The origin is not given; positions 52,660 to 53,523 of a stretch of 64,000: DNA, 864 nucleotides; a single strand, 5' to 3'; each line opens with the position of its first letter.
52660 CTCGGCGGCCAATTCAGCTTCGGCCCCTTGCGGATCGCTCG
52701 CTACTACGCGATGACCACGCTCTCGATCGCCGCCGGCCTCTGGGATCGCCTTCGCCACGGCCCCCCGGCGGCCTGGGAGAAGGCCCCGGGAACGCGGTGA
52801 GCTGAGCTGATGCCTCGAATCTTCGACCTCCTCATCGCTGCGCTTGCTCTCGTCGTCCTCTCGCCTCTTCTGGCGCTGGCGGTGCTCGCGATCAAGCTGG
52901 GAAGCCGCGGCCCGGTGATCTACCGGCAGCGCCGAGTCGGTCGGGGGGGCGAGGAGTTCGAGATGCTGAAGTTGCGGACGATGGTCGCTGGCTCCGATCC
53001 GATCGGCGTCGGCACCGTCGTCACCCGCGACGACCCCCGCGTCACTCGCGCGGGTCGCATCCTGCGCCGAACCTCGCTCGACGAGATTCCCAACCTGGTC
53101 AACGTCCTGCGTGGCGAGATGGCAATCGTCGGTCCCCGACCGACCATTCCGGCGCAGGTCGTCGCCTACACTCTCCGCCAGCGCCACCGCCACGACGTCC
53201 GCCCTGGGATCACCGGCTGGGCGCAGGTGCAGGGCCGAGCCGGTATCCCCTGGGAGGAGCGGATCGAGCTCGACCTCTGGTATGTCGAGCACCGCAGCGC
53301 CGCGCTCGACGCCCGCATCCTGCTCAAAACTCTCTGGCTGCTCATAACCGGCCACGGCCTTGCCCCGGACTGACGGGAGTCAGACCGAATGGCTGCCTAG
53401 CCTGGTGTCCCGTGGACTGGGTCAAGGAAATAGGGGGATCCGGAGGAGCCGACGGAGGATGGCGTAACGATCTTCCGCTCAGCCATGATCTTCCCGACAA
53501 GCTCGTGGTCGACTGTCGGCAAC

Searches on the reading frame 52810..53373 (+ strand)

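Call 3: search_protein_families(library=pfam, proteins=[window:52810-53373:+], max_evalue=0.1)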
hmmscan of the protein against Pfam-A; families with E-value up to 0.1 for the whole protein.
window:52810-53373:+ (187 aa): 1 family
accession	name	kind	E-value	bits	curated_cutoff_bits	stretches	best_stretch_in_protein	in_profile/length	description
PF02397.22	Bac_transf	-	2.3e-63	213.4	27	1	3-179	2-178/179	Bacterial sugar transferase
